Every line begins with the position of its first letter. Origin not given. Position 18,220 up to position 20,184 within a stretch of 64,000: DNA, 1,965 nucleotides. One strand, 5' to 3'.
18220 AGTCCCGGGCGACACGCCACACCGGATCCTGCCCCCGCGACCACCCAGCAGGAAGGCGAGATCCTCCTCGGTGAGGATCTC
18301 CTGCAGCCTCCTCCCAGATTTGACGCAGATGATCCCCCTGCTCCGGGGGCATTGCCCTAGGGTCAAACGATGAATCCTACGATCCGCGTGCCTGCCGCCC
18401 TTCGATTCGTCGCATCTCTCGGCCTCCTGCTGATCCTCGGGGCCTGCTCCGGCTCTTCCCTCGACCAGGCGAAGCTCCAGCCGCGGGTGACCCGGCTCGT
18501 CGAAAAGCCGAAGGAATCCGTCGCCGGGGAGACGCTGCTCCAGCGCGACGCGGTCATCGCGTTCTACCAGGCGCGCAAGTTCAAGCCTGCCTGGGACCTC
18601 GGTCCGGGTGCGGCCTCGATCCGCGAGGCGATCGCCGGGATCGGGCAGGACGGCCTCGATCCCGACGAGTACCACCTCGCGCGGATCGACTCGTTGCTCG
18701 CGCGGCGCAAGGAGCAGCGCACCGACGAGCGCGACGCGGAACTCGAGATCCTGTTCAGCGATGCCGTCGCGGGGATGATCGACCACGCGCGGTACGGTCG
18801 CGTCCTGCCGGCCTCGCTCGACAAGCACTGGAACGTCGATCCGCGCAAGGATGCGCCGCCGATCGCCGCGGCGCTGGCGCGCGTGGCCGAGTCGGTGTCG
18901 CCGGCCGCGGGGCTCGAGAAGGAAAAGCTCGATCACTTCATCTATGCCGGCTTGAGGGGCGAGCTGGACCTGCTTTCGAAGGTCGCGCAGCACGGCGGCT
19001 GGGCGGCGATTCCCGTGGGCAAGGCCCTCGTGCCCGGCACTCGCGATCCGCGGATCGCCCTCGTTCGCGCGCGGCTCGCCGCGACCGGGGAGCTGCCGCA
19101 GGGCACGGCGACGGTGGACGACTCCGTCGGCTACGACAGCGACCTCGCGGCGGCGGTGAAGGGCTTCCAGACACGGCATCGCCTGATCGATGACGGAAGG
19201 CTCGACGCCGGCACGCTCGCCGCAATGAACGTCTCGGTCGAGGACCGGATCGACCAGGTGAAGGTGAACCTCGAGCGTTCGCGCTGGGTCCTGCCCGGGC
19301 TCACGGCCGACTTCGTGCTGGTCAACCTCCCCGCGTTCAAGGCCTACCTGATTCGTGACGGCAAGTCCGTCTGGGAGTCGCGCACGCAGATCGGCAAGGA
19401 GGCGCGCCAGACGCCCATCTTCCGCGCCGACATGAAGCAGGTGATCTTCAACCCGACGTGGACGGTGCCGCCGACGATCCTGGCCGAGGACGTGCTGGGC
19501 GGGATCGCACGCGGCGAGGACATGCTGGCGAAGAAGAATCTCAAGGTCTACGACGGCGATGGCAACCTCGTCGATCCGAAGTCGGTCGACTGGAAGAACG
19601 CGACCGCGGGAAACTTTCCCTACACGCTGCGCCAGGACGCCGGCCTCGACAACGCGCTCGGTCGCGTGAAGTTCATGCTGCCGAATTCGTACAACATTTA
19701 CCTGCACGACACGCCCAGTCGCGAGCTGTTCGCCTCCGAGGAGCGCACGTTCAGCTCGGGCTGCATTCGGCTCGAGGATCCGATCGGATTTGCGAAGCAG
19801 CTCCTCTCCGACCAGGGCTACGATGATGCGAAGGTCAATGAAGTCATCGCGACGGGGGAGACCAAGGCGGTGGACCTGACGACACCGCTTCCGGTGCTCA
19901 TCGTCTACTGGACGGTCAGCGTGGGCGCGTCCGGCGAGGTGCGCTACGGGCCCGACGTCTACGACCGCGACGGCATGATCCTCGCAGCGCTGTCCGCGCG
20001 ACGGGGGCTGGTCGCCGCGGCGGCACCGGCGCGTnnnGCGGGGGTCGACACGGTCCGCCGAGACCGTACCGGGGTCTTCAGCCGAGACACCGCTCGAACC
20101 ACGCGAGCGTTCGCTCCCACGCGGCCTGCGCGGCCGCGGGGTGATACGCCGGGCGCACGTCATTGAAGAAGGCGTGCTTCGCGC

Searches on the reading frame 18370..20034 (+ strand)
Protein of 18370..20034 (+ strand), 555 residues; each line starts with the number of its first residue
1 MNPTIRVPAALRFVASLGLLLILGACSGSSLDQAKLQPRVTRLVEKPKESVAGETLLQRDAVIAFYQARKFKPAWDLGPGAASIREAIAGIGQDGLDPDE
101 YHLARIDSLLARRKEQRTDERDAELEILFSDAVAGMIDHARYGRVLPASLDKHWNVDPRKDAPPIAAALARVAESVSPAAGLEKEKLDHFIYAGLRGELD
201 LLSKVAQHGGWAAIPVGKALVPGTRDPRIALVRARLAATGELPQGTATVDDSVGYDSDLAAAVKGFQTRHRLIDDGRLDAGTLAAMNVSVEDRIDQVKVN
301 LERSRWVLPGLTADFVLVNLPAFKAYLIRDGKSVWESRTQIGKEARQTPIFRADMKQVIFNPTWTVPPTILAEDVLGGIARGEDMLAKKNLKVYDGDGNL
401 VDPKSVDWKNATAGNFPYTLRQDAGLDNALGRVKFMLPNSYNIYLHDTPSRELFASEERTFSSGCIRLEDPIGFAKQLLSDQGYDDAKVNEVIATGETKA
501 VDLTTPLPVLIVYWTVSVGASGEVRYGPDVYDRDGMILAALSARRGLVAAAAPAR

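Call 64: search_protein_families(library=pfam, proteins=[window:18370-20034:+], max_evalue=0.001)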
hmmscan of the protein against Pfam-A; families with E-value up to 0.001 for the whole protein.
window:18370-20034:+ (555 aa): 3 families
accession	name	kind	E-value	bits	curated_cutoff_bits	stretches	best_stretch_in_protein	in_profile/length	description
PF20142.4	Scaffold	-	4.2e-25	89.5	24.6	1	61-199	2-139/139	Scaffold domain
PF03734.19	YkuD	-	9e-21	75.4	23.4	1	315-479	3-139/146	L,D-transpeptidase catalytic domain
PF01471.23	PG_binding_1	-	2.3e-07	31.3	23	1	227-286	3-57/57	Putative peptidoglycan binding domain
